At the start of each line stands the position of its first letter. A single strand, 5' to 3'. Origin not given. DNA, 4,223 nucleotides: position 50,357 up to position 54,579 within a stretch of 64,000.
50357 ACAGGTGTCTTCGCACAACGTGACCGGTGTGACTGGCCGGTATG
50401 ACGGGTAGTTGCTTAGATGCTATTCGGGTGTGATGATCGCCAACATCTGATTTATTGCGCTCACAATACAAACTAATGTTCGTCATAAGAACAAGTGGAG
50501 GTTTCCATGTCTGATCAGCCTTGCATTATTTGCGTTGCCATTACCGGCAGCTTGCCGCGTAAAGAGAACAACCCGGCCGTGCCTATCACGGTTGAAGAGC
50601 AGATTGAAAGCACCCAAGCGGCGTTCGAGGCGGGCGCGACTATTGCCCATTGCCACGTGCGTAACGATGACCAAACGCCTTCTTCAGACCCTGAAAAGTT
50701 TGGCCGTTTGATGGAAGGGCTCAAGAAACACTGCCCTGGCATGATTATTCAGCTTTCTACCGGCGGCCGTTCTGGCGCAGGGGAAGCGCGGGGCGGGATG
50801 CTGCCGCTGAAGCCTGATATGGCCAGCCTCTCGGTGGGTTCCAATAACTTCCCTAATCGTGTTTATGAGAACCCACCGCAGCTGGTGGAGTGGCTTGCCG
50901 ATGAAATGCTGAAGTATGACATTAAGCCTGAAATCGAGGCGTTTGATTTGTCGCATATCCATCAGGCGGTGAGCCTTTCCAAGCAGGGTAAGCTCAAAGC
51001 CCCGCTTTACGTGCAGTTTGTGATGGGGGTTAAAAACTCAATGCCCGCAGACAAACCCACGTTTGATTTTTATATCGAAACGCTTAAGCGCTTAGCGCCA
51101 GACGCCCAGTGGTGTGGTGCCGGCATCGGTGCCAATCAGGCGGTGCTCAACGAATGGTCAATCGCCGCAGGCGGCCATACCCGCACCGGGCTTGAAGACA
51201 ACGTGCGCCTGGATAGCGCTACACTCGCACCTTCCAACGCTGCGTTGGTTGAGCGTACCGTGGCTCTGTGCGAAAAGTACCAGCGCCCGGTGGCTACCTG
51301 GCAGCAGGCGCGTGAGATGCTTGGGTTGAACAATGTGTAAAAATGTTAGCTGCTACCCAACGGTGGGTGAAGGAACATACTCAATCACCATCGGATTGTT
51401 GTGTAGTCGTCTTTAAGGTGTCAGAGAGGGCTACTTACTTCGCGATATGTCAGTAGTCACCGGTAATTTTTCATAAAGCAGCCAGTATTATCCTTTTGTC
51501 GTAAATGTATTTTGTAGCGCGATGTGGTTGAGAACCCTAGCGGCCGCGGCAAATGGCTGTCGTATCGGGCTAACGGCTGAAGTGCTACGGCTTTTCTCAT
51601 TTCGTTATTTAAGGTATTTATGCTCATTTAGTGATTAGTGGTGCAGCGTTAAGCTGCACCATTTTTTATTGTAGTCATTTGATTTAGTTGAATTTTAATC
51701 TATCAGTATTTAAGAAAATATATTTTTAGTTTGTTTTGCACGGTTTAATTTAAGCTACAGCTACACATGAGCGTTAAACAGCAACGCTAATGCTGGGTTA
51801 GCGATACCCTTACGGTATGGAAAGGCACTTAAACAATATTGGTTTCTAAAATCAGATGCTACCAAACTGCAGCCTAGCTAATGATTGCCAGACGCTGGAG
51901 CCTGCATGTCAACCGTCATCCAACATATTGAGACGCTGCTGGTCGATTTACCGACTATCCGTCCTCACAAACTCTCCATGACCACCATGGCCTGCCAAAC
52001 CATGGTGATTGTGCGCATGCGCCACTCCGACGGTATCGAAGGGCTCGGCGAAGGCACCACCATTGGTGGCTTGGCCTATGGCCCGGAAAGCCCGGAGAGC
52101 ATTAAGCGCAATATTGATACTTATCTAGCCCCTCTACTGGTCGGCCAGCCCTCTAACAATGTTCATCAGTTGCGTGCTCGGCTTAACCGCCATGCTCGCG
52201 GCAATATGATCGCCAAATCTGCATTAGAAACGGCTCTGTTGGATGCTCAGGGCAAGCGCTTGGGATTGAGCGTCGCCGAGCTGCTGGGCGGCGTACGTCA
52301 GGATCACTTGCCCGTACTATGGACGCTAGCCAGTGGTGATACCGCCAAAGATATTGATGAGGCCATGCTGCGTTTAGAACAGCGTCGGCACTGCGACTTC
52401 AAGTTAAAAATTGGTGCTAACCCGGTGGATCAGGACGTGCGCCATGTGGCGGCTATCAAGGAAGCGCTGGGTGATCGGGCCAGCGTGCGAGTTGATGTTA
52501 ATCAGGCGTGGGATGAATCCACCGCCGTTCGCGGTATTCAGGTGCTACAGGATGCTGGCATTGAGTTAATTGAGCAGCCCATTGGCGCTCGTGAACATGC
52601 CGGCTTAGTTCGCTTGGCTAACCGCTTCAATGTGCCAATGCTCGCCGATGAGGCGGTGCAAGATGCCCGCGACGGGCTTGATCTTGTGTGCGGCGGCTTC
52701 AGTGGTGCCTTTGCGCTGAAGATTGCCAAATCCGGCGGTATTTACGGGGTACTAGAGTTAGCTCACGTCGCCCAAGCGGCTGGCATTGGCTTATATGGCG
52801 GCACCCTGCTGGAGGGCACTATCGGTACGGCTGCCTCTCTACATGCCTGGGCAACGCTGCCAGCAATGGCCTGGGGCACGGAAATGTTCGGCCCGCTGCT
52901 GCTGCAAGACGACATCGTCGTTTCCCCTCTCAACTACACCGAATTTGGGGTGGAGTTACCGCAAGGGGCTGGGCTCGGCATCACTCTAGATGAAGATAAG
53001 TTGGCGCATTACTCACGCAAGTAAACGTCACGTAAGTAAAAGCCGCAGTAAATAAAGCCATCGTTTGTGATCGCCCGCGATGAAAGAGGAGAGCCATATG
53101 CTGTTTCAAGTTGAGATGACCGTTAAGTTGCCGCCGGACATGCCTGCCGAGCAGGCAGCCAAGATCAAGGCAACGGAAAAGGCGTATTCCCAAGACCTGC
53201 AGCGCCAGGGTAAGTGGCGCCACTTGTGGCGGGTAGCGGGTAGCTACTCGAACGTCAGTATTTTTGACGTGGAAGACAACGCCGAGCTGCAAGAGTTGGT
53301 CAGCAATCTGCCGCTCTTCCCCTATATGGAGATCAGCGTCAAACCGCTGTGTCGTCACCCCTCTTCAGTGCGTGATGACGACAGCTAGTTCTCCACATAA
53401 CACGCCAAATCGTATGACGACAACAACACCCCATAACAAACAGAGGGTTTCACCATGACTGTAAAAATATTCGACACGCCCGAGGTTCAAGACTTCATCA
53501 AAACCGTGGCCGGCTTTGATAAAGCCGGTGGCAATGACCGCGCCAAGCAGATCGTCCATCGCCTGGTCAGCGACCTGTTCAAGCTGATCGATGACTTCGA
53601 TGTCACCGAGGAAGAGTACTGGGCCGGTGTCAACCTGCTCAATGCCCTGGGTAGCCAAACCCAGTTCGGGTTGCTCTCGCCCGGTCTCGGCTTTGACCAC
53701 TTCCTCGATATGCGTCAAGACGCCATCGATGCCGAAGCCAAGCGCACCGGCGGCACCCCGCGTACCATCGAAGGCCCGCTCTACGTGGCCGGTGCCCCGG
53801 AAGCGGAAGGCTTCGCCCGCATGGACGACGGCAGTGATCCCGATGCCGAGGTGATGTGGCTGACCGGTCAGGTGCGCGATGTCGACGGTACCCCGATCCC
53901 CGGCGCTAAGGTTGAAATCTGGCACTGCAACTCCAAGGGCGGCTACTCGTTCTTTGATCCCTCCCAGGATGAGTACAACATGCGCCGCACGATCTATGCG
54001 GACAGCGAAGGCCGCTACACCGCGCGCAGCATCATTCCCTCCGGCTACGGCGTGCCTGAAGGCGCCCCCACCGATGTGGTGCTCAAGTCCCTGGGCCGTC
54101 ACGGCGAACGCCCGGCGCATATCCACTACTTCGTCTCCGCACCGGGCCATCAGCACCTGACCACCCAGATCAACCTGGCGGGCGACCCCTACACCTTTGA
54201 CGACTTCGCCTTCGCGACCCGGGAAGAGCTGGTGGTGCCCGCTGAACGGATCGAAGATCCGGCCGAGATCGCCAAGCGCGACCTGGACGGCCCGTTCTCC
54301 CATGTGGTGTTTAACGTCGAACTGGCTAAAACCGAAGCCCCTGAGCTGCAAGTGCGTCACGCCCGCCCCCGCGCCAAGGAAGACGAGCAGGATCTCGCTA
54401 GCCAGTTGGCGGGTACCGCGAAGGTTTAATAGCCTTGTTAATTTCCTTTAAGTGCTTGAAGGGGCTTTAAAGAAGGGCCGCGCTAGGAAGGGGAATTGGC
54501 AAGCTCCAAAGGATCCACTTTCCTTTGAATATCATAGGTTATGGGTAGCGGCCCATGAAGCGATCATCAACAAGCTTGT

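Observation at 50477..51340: BKACE (DUF849) enzyme wired into the PcaR operator set: a parallel one-step beta-ketoadipate exit route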

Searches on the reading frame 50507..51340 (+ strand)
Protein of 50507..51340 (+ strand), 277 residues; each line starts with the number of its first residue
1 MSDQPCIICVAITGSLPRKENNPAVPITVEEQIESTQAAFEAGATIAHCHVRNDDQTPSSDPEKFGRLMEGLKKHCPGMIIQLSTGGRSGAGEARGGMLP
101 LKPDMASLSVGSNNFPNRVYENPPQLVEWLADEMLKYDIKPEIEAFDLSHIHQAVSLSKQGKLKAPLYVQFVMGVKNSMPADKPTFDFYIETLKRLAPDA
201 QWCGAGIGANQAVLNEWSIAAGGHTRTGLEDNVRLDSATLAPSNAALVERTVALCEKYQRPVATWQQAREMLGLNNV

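Call 7: search_protein_families(library=ncbifam, proteins=[window:50507-51340:+], max_evalue=0.00001)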
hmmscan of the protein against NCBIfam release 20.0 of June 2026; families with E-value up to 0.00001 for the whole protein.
window:50507-51340:+ (277 aa): 4 families
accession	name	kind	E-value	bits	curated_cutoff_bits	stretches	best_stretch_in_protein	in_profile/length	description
NF053568.1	3OXCoAcCUPNH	equivalog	7.1e-148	491.2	350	1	4-275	2-273/274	3-oxoadipate:acetyl-CoA acetyltransferase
NF052387.1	Lys_ferment_KCE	equivalog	5.4e-75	252.2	382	1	7-274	3-267/267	3-keto-5-aminohexanoate cleavage enzyme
NF052389.1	Lys_KAL_CLE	exception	2.2e-48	165.1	725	1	5-275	170-437/440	bifunctional 3-aminobutyryl-CoA ammonia lyase/3-keto-5-aminohexanoate cleavage enzyme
NF053538.1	DixhxACActTsKce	equivalog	3.6e-46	157.6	430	2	118-275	145-303/310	3,5-dioxohexanoate:acetyl-CoA acetone transferase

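Call 8: search_protein_families(library=pfam, proteins=[window:50507-51340:+])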
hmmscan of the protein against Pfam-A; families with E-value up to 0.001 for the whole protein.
window:50507-51340:+ (277 aa): 1 family
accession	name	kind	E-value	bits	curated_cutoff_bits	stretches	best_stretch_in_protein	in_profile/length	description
PF05853.18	BKACE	-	1.1e-92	310.7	24.8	1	5-274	1-274/274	beta-keto acid cleavage enzyme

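Call 34: find_related_loci(query=window:50507-51340:+, collection=genome_contigs, flank=8000)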
Query window:50507-51340:+ (277 aa) in genome_contigs; peptide patterns used: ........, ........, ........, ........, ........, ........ (x = any residue, [..] = any of these).
600 stretches matched a pattern (row limit reached: there are more); 597 encode a relative of the query (tblastn E <= 1e-3); the best 80 are kept; 80 distinct loci.
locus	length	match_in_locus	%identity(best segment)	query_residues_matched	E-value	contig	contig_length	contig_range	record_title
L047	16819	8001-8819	97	4-276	0e+0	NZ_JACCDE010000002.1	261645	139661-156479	Vreelandella glaciei strain DD39 NODE_2_length_261645_cov_56.437176, whole genome shotgun sequence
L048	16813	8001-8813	96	4-274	0e+0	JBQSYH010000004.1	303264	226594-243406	Halomonas sp. AOP13-D3-9 AOP13-D3-9_4, whole genome shotgun sequence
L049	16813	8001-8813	96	4-274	0e+0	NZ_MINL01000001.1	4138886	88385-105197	Halomonas sp. QHL1 Scaffold1, whole genome shotgun sequence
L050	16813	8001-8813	96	4-274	1e-180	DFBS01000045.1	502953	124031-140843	MAG TPA_asm: Halomonas sp. UBA3074 UBA3074_contig_1125, whole genome shotgun sequence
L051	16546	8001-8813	96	4-274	5e-180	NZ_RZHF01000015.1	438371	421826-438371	Vreelandella nanhaiensis strain JCM 18142 15, whole genome shotgun sequence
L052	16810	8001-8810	94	5-274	9e-178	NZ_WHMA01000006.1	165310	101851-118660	Halomonas sp. NO4 Seq6, whole genome shotgun sequence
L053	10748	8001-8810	94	5-274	1e-176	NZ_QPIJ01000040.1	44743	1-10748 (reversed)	Vreelandella rituensis strain TQ8S TQ-8S_scaffold40, whole genome shotgun sequence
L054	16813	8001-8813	93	5-275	6e-176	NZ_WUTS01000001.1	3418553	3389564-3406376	Halomonas icarae strain D1-1 D1-1_1, whole genome shotgun sequence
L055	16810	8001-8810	93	5-274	1e-175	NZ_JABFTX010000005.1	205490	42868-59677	Billgrantia ethanolica strain MCCC 1A11081 NODE_5_length_205490_cov_75.174053, whole genome shotgun sequence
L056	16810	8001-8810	93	5-274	1e-175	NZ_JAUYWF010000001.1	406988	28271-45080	Halomonas sp. SSL-5 16475.SSL5.1.1, whole genome shotgun sequence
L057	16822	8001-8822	91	4-277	2e-175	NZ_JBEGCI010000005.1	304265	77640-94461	Halomonas pelophila strain CS7 contig5, whole genome shotgun sequence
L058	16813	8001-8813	93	4-274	5e-175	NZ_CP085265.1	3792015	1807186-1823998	Vreelandella venusta strain ABH-461 chromosome, complete genome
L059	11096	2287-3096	93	5-274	7e-175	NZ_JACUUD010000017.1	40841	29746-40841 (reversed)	MAG: Halomonas sp. isolate Kmv22 NODE_397_length_40841_cov_13.084735, whole genome shotgun sequence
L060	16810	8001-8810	92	5-274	2e-174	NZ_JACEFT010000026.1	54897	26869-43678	Billgrantia kenyensis strain DSM 17331 contig26, whole genome shotgun sequence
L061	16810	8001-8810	87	5-274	8e-168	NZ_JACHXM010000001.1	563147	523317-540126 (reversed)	Halomonas organivorans strain CECT 5995 Ga0372395_01, whole genome shotgun sequence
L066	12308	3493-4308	84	4-275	1e-162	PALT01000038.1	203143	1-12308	MAG: Rhodovulum sp. isolate SAT37 MHASMcontig_757883, whole genome shotgun sequence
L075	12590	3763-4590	78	1-276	2e-153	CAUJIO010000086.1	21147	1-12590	MAG: Pseudomonadota bacterium isolate KLAP69 genome assembly, contig: KLAP69_879284, whole genome shotgun sequence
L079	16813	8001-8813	78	4-274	5e-153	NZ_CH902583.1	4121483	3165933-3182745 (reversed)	Roseobacter sp. MED193 1099517003978, whole genome shotgun sequence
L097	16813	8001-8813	77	4-274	1e-149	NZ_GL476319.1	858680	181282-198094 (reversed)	Roseibium sp. TrichSKD4 scf_1119120597020, whole genome shotgun sequence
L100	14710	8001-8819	78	2-274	8e-150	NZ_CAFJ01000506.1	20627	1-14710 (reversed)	Bradyrhizobium sp. STM 3809, whole genome shotgun sequence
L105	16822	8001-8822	77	4-277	2e-149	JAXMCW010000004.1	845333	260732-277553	MAG: Alsobacter sp. isolate STL-PRO20 C2.221.fa-4, whole genome shotgun sequence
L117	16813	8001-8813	75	4-274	2e-148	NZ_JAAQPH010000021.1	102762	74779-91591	Pelagibius litoralis strain DSM 21314 Scaffold21_1, whole genome shotgun sequence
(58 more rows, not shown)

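Call 49: search_solved_structures(query=window:50507-51340:+, show_alignments=2, max_evalue=1e-10)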
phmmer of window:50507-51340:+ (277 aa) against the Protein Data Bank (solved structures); distinct sequences matched with E-value up to 1e-10: 13.
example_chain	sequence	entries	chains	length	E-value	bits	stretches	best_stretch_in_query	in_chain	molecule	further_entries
3chv_A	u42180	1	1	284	1.6e-142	477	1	3-274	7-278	Prokaryotic domain of unknown function (DUF849) with a TIM barrel fold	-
3fa5_A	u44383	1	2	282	3.4e-138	462.9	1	3-275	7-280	protein of unknown function (DUF849)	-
3no5_A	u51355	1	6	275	2.3e-124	417.5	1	3-274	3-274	Uncharacterized protein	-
2y7d_A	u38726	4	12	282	8.5e-54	186.1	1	4-275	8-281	3-KETO-5-AMINOHEXANOATE CLEAVAGE ENZYME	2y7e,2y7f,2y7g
9zsc_A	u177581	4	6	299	1.7e-34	122.8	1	5-274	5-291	3-keto-5-aminohexanoate cleavage protein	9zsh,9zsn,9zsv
3lot_A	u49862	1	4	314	8.7e-32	113.9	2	121-275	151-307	uncharacterized protein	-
8rio_A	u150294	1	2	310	1.6e-27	99.9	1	140-275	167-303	3-keto-5-aminohexanoate cleavage protein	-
8rip_A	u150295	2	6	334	2.2e-27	99.5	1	140-275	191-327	3-keto-5-aminohexanoate cleavage protein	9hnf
3c6c_A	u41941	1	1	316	7.3e-25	91.2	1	103-275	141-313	3-keto-5-aminohexanoate cleavage enzyme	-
3e02_A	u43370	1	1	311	4.2e-24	88.7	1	5-115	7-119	uncharacterized protein DUF849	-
3e49_A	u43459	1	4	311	5.2e-24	88.4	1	4-116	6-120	uncharacterized protein DUF849 with a TIM barrel fold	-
5zmy_A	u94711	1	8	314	2.9e-12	49.9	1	9-276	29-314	Cis-epoxysuccinate hydrolase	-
5zmu_A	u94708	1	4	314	4e-12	49.4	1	9-276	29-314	Cis-epoxysuccinate hydrolase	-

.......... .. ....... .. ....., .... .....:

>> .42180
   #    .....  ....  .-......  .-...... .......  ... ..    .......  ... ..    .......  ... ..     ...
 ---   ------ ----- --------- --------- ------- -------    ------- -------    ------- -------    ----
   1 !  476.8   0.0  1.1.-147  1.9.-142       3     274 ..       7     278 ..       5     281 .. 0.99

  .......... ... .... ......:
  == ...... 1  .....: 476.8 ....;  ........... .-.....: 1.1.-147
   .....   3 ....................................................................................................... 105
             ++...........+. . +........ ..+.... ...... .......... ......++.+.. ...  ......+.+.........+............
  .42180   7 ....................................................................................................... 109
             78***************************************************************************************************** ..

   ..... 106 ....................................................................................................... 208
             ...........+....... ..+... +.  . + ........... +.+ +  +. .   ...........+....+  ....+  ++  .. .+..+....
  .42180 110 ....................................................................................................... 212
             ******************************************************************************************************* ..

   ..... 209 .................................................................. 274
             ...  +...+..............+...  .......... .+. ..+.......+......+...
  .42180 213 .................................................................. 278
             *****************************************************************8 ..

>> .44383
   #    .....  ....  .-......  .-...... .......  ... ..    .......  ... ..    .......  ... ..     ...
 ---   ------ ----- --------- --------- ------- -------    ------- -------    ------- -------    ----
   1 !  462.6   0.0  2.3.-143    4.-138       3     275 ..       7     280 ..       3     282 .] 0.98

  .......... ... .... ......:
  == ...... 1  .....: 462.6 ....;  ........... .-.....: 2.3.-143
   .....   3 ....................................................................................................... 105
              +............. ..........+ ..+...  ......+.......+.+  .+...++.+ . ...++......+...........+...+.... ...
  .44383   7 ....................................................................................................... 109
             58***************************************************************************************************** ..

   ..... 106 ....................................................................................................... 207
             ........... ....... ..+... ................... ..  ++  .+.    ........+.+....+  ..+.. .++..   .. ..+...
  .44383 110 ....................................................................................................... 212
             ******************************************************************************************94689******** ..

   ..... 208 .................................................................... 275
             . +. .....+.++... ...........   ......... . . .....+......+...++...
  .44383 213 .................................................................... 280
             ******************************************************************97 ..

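Call 65: search_protein_families(library=ncbifam, proteins=[L055:8001-8810:+, L066:3493-4308:+, L079:8001-8813:+, L100:8001-8819:+, L058:8001-8813:+, L117:8001-8813:+, L105:8001-8822:+, L097:8001-8813:+, L075:3763-4590:+], max_evalue=1e-60)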
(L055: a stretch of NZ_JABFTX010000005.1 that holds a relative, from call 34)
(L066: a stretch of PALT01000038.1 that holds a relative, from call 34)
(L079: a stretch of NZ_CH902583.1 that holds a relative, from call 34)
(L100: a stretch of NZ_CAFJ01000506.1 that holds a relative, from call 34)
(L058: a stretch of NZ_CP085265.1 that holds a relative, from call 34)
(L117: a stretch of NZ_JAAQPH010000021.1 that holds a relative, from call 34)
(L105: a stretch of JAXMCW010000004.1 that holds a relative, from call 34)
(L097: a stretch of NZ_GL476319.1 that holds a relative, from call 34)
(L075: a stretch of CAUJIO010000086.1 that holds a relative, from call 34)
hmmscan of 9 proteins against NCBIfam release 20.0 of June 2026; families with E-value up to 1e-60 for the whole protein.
L055:8001-8810:+ (270 aa): 2 families
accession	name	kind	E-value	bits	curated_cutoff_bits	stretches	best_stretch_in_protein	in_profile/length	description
NF053568.1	3OXCoAcCUPNH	equivalog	6e-150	498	350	1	1-270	3-272/274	3-oxoadipate:acetyl-CoA acetyltransferase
NF052387.1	Lys_ferment_KCE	equivalog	2.9e-77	259.6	382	1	3-270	3-267/267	3-keto-5-aminohexanoate cleavage enzyme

L066:3493-4308:+ (272 aa): 2 families
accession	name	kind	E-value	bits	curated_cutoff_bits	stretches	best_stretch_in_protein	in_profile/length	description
NF053568.1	3OXCoAcCUPNH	equivalog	7.5e-149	494.4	350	1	1-271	2-272/274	3-oxoadipate:acetyl-CoA acetyltransferase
NF052387.1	Lys_ferment_KCE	equivalog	7.6e-74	248.5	382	1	4-271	3-267/267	3-keto-5-aminohexanoate cleavage enzyme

L079:8001-8813:+ (271 aa): 2 families
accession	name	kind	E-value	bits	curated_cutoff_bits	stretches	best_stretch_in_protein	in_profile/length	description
NF053568.1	3OXCoAcCUPNH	equivalog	9.3e-149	494.1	350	1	1-271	2-272/274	3-oxoadipate:acetyl-CoA acetyltransferase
NF052387.1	Lys_ferment_KCE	equivalog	1.1e-73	247.9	382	1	4-271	3-267/267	3-keto-5-aminohexanoate cleavage enzyme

L100:8001-8819:+ (273 aa): 2 families
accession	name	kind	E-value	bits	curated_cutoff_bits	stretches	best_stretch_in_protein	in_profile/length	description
NF053568.1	3OXCoAcCUPNH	equivalog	1.5e-148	493.4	350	1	3-273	2-272/274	3-oxoadipate:acetyl-CoA acetyltransferase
NF052387.1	Lys_ferment_KCE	equivalog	1.3e-75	254.2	382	1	6-273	3-267/267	3-keto-5-aminohexanoate cleavage enzyme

L058:8001-8813:+ (271 aa): 2 families
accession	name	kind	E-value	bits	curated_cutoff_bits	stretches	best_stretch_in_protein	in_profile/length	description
NF053568.1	3OXCoAcCUPNH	equivalog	2.3e-147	489.5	350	1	1-271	2-272/274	3-oxoadipate:acetyl-CoA acetyltransferase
NF052387.1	Lys_ferment_KCE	equivalog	1e-76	257.8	382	1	4-271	3-267/267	3-keto-5-aminohexanoate cleavage enzyme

L117:8001-8813:+ (271 aa): 2 families
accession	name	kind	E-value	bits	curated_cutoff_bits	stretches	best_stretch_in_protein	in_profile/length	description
NF053568.1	3OXCoAcCUPNH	equivalog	1.8e-147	489.9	350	1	1-271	2-272/274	3-oxoadipate:acetyl-CoA acetyltransferase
NF052387.1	Lys_ferment_KCE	equivalog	2.6e-73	246.7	382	1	4-271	3-267/267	3-keto-5-aminohexanoate cleavage enzyme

L105:8001-8822:+ (274 aa): 2 families
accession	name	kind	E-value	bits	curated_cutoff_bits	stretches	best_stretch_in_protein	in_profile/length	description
NF053568.1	3OXCoAcCUPNH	equivalog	3.7e-151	502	350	1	1-272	2-273/274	3-oxoadipate:acetyl-CoA acetyltransferase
NF052387.1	Lys_ferment_KCE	equivalog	9.9e-77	257.9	382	1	4-271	3-267/267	3-keto-5-aminohexanoate cleavage enzyme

L097:8001-8813:+ (271 aa): 2 families
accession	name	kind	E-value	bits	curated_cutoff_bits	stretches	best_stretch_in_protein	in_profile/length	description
NF053568.1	3OXCoAcCUPNH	equivalog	2.7e-150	499.1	350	1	1-271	2-272/274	3-oxoadipate:acetyl-CoA acetyltransferase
NF052387.1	Lys_ferment_KCE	equivalog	3.2e-74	249.7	382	1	4-271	3-267/267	3-keto-5-aminohexanoate cleavage enzyme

L075:3763-4590:+ (276 aa): 2 families
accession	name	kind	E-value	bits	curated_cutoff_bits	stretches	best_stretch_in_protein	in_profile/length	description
NF053568.1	3OXCoAcCUPNH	equivalog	1.9e-149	496.3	350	1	4-275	2-273/274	3-oxoadipate:acetyl-CoA acetyltransferase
NF052387.1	Lys_ferment_KCE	equivalog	5.7e-76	255.4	382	1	7-274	3-267/267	3-keto-5-aminohexanoate cleavage enzyme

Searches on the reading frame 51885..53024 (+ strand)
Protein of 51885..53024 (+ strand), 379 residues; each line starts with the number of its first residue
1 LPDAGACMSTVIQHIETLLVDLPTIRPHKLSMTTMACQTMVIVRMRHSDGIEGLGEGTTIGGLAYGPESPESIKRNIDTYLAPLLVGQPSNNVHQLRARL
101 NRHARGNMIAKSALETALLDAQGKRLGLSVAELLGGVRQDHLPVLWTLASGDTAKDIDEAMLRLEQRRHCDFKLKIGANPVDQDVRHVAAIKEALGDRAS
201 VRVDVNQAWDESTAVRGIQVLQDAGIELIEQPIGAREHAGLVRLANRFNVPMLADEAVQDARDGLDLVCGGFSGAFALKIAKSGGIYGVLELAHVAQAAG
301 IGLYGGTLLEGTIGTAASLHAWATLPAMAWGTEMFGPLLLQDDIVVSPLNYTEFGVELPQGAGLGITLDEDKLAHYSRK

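Call 7: search_protein_families(library=ncbifam, proteins=[window:51885-53024:+], max_evalue=0.00001)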
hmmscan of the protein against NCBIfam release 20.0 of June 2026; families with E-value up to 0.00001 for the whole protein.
window:51885-53024:+ (379 aa): 18 families
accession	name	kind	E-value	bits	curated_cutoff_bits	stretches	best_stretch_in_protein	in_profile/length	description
TIGR02534.1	mucon_cyclo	subfamily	1.3e-151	504.8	334.95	1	12-379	1-368/368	muconate/chloromuconate family cycloisomerase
NF042940.1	racemase_DgcA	equivalog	1.3e-30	106.7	400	1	26-359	12-317/323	N-acetyl-D-Glu racemase DgcA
NF047820.1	TalGalacDh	equivalog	4.8e-28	98.1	500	1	38-372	36-360/371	L-talarate/galactarate dehydratase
NF041118.1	A_G_epim_Thtga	equivalog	1.1e-26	93.9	500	1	19-327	10-311/341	L-Ala-D/L-Glu epimerase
NF043002.1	HProlDhtase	equivalog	1.5e-26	93.1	500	1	39-327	32-313/366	cis-3-hydroxy-L-proline dehydratase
NF040866.1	AraD_Arch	equivalog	3.3e-23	82.3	650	1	39-377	33-370/372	arabinonate dehydratase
NF002782.0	PRK02901.1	equivalog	4.1e-23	81.9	288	1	137-349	74-281/328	o-succinylbenzoate synthase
TIGR01928.1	menC_lowGC_arch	equivalog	7.8e-23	81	200.65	1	21-319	4-294/325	o-succinylbenzoate synthase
NF010624.0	PRK14017.1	equivalog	6.9e-21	74.7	311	1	40-377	15-361/382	galactonate dehydratase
TIGR01927.1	menC_gam_Gplu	equivalog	1.3e-19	70.6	130.55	1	142-326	101-285/307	o-succinylbenzoate synthase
NF002739.0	PRK02714.1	equivalog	1e-17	64.6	259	1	159-325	124-290/320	o-succinylbenzoate synthase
NF011708.0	PRK15129.1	equivalog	1.4e-17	63.8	343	1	39-319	27-287/321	L-Ala-D/L-Glu epimerase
NF040790.2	glucon_galact_dh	equivalog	4.5e-15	55.4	750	1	37-375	22-368/390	bifunctional D-gluconate/D-galactonate dehydratase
NF043051.1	ManoateDhtManD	equivalog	5.7e-13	48.5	550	1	33-213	10-186/403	D-mannonate dehydratase ManD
NF011654.0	PRK15072.1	subfamily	6.9e-12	44.9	430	1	34-192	11-165/404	D-galactonate dehydratase family protein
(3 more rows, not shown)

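Call 8: search_protein_families(library=pfam, proteins=[window:51885-53024:+])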
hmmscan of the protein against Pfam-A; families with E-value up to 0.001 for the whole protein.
window:51885-53024:+ (379 aa): 2 families
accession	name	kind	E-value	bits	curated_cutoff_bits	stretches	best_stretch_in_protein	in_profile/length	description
PF13378.12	MR_MLE_C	-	4.4e-47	161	29.4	1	159-372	5-219/219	Enolase C-terminal domain-like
PF02746.21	MR_MLE_N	-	2.8e-33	115.1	22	1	16-135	3-117/117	Mandelate racemase / muconate lactonizing enzyme, N-terminal domain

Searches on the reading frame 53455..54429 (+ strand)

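Call 7: search_protein_families(library=ncbifam, proteins=[window:53455-54429:+], max_evalue=0.00001)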
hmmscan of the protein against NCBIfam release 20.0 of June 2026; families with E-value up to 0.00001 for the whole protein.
window:53455-54429:+ (324 aa): 4 families
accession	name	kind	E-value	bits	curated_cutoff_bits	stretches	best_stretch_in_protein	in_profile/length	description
TIGR02439.1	catechol_proteo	equivalog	3.4e-141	469.2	392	1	7-290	1-285/285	catechol 1,2-dioxygenase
TIGR02438.1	catachol_actin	equivalog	1.1e-47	162.5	404.4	1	26-270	32-269/281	catechol 1,2-dioxygenase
TIGR02465.1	chlorocat_1_2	equivalog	6.2e-47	159.9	359.25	1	27-269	1-233/246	chlorocatechol 1,2-dioxygenase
TIGR02422.1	protocat_beta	equivalog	5.1e-11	42.7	296.4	1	122-251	50-173/220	protocatechuate 3,4-dioxygenase subunit beta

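Call 8: search_protein_families(library=pfam, proteins=[window:53455-54429:+])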
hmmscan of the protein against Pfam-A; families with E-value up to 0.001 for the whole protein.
window:53455-54429:+ (324 aa): 3 families
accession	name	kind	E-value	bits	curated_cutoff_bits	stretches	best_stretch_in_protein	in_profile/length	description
PF00775.27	Dioxygenase_C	-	4.7e-62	209.1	27.3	1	105-289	1-179/182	Dioxygenase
PF04444.19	Dioxygenase_N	-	5.1e-22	77.9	27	1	27-95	1-74/75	Catechol dioxygenase N terminus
PF13620.12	CarboxypepD_reg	-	4.6e-05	24.1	32.3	1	136-198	2-50/82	Carboxypeptidase regulatory-like domain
